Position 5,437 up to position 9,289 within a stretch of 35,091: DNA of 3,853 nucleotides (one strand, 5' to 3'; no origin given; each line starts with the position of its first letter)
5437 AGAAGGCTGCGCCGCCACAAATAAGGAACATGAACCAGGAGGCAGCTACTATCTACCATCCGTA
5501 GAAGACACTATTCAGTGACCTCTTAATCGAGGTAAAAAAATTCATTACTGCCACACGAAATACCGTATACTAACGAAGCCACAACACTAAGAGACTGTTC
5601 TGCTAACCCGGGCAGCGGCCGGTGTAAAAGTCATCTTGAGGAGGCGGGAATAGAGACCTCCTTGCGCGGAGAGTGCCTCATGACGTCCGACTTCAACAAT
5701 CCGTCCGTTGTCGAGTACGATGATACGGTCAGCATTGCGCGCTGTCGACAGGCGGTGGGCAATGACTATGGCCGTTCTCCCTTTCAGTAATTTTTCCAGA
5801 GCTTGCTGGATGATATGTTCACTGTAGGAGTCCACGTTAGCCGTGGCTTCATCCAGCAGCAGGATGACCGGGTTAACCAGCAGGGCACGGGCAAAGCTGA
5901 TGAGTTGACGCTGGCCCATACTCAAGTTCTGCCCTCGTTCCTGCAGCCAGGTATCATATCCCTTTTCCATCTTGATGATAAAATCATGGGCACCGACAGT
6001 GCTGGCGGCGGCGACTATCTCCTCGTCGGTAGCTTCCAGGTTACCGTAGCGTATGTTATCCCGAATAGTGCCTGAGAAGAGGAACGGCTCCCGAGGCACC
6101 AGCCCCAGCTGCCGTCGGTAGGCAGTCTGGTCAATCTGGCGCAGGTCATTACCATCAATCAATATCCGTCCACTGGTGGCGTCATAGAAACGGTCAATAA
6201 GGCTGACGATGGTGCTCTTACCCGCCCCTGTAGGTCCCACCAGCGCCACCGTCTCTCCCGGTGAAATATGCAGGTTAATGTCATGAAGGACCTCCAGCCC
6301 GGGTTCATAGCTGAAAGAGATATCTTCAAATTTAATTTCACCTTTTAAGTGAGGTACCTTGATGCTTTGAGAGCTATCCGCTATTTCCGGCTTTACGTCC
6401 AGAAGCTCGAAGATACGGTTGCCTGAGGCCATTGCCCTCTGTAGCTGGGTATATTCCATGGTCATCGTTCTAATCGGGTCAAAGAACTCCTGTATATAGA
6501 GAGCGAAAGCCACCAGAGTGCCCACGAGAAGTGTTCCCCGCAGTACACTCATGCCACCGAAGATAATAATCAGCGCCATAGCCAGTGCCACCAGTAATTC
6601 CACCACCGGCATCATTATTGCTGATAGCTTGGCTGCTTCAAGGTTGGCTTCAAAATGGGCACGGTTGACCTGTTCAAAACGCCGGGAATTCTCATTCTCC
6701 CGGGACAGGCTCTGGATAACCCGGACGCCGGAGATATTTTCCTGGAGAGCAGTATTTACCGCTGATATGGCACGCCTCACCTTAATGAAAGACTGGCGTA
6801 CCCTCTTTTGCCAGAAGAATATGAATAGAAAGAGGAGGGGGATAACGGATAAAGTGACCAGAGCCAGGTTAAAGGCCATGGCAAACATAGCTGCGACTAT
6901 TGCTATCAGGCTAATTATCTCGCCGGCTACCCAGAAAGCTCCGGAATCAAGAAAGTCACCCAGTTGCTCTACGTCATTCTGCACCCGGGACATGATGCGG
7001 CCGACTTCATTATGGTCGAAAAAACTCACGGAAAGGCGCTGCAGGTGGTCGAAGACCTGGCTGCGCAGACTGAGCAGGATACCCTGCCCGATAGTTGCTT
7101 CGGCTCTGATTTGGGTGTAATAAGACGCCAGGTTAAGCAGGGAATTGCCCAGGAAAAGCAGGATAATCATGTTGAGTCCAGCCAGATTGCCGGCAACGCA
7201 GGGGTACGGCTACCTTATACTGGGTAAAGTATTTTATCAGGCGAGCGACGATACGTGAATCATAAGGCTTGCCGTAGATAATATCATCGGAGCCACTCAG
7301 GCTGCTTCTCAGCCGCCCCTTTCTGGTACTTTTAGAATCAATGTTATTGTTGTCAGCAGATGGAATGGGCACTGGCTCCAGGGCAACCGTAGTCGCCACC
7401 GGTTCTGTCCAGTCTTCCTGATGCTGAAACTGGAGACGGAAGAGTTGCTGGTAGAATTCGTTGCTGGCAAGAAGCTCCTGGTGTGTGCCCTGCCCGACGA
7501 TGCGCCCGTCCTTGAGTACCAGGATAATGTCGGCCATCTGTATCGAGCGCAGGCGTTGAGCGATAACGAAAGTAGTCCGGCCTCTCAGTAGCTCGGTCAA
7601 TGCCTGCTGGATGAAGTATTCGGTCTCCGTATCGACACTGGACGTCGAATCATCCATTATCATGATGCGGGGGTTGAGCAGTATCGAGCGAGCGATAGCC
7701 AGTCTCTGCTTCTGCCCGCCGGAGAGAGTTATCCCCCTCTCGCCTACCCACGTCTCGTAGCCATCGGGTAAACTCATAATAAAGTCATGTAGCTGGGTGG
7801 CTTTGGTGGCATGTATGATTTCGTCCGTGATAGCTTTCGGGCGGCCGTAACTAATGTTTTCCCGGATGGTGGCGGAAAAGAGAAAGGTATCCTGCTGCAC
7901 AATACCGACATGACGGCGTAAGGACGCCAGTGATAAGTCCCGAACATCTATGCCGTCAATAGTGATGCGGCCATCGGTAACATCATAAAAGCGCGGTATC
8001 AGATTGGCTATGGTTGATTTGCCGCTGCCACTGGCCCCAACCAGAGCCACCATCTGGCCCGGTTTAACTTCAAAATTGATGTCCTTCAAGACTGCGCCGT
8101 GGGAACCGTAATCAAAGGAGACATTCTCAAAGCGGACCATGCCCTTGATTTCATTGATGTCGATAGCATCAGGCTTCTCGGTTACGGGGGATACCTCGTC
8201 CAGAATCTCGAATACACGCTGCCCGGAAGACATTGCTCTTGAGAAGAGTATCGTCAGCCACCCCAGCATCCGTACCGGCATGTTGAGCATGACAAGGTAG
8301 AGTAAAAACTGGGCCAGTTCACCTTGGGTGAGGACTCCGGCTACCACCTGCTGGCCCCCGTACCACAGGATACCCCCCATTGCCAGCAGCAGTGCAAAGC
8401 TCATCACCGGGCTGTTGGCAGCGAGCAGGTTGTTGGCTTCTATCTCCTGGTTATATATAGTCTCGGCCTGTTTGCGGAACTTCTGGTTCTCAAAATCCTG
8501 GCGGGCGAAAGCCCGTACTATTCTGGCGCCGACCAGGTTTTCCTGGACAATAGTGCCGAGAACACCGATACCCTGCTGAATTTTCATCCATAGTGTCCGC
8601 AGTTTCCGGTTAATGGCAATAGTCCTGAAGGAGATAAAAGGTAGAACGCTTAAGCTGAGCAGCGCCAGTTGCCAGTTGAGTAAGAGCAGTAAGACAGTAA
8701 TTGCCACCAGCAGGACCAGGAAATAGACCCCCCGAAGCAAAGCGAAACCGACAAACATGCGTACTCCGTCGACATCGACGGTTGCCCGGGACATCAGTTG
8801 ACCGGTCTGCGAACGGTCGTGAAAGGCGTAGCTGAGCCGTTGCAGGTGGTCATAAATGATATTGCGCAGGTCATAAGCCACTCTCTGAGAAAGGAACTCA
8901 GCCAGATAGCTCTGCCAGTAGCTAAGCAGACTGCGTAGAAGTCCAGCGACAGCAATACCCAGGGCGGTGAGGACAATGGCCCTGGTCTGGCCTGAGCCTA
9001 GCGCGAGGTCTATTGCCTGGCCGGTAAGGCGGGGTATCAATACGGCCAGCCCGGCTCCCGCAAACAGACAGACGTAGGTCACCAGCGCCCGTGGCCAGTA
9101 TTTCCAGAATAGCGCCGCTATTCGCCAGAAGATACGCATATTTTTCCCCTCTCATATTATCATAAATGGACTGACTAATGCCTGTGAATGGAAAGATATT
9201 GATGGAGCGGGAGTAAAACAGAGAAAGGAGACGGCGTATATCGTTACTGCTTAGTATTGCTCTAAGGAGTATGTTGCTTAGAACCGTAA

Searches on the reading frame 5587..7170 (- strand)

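Call 7: search_protein_families(library=pfam, proteins=[window:5587-7170:-], max_evalue=0.0001)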
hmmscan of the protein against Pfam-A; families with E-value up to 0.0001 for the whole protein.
window:5587-7170:- (527 aa): 3 families
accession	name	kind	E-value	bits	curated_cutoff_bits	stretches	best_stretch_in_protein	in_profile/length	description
PF00664.28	ABC_membrane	-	1.1e-43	150.3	28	1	2-232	47-273/274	ABC transporter transmembrane region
PF00005.33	ABC_tran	-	2.7e-32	112.7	25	1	295-444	1-137/137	ABC transporter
PF02463.25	SMC_N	-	4.1e-06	26.8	40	0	337-485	112-210/220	RecF/RecN/SMC N terminal domain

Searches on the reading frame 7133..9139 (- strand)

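Call 7: search_protein_families(library=pfam, proteins=[window:7133-9139:-], max_evalue=0.0001)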
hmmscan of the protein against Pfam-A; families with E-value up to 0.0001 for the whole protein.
window:7133-9139:- (668 aa): 2 families
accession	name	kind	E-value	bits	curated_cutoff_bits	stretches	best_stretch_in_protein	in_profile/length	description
PF00664.28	ABC_membrane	-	4.1e-47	161.6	28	1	22-289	5-274/274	ABC transporter transmembrane region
PF00005.33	ABC_tran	-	9.7e-33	114.1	25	1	351-500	1-137/137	ABC transporter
